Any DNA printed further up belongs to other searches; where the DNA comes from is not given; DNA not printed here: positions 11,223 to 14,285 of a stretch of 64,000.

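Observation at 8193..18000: Second array (P1-P3) of the same giant-protein family; two members lack the peptidoglycan-binding domain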

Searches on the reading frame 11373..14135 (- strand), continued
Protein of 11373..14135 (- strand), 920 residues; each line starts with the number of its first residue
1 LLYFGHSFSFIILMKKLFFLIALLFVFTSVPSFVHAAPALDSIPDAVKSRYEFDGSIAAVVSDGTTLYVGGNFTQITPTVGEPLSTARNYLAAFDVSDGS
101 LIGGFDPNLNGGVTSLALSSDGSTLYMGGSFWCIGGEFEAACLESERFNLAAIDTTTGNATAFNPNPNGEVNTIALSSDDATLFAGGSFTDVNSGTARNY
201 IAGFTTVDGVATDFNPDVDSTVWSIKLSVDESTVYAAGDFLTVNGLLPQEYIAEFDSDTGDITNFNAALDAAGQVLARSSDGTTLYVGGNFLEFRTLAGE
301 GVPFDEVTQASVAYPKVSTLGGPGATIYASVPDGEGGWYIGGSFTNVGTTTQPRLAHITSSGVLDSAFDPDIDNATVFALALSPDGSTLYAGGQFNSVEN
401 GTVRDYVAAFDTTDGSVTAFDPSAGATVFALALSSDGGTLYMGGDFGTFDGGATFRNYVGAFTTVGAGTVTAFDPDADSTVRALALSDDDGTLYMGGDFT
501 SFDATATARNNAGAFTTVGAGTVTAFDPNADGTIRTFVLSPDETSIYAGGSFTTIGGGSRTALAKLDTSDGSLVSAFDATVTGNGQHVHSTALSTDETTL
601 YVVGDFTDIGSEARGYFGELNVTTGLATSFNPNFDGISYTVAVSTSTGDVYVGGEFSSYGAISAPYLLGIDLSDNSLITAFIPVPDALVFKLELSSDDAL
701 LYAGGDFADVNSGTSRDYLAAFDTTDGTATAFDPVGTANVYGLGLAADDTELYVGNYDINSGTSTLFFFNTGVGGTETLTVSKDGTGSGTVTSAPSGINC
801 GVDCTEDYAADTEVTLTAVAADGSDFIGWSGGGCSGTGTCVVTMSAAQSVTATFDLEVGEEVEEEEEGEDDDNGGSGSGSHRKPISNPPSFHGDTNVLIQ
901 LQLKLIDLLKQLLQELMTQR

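Call 69: fold_search(model_id=the predicted structure, library=pdb)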
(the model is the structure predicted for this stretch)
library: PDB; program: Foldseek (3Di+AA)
matches with E <= 10: 1684; with E <= 0.001: 1315
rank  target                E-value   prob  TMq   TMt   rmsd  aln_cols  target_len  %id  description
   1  2ymu_A                1.8e-18  1.00  0.24  0.35  20.8       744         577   14  Structure of a highly repetitive propeller structure (released 2012-10-17)
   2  7mqa_LR               7.3e-16  1.00  0.23  0.27  22.5       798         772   13  Cryo-EM structure of the human SSU processome, state post-A1 (released 2021-09-22)
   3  7mq8_LR               2.7e-15  1.00  0.25  0.28  22.6       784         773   13  Cryo-EM structure of the human SSU processome, state pre-A1 (released 2021-09-22)
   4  3j2t_A                7.5e-15  1.00  0.25  0.20  20.1       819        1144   12  An improved model of the human apoptosome (released 2013-04-10)
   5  9e78_0L               9.5e-15  1.00  0.22  0.31  23.1       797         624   13  48-nm repeat of the Leishmania tarentolae doublet microtubule (released 2025-03-12)
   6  9e2g_2B               1.7e-14  1.00  0.24  0.32  22.4       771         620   12  Cryo-EM structure of 48 nm repeat of microtubule doublet from T. brucei flagellum (released 2025-03-12)
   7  6lqr_B1               3.2e-14  1.00  0.20  0.23  24.9       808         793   11  Cryo-EM structure of 90S small subunit preribosomes in transition states (State C) (released 2020-09-16)
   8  5i2t                  4.2e-14  1.00  0.24  0.33  22.1       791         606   10  Domain characterization of the WD protein Pwp2 and their relevance in ribosome biogenesis (released 2017-06-21)
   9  4a2m_B                5.1e-14  1.00  0.26  0.30  17.1       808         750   11  Structure of the periplasmic domain of the heparin and heparan sulphate sensing hybrid two component system BT4663 in  (released 2012-05-02)
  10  9e2g_2C               8.1e-14  1.00  0.25  0.35  20.6       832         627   12  Cryo-EM structure of 48 nm repeat of microtubule doublet from T. brucei flagellum (released 2025-03-12)
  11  9n73_LO               8.1e-14  1.00  0.23  0.26  23.1       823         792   11  SSU processome maturation and disassembly, State G (released 2025-10-29)
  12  3sfz                  9.8e-14  1.00  0.26  0.22  17.4       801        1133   12  Crystal structure of full-length murine Apaf-1 (released 2011-08-24)
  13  8snb_4A               1.2e-13  1.00  0.22  0.30  23.3       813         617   10  atomic model of sea urchin sperm doublet microtubule (48-nm periodicity) (released 2023-06-28)
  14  6rxt_UA               2.2e-13  1.00  0.21  0.22  24.1       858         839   12  Cryo-EM structure of the 90S pre-ribosome (Kre33-Noc4) from Chaetomium thermophilum, state A (released 2019-08-14)
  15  7d4i_B1               2.4e-13  1.00  0.23  0.25  23.3       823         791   11  Cryo-EM structure of 90S small ribosomal precursors complex with the DEAH-box RNA helicase Dhr1 (State F) (released 2021-10-06)
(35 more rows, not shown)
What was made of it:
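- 11373..14096 (-): P2 gene (RLY47_323, 907 aa): signal peptide, tandem DUF5122/Rax2 beta-propellers, InlB-B-like (Flg_new_2) domain, disordered linker, terminal helix, no PGBD. Generic tandem-propeller folds in PDB (call 69).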

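Call 71: search_protein_families(library=pfam, proteins=[L011:12791-14647:+], max_evalue=0.01)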
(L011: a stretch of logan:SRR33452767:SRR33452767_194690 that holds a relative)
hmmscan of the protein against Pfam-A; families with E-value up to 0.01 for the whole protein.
L011:12791-14647:+ (619 aa): 0 families
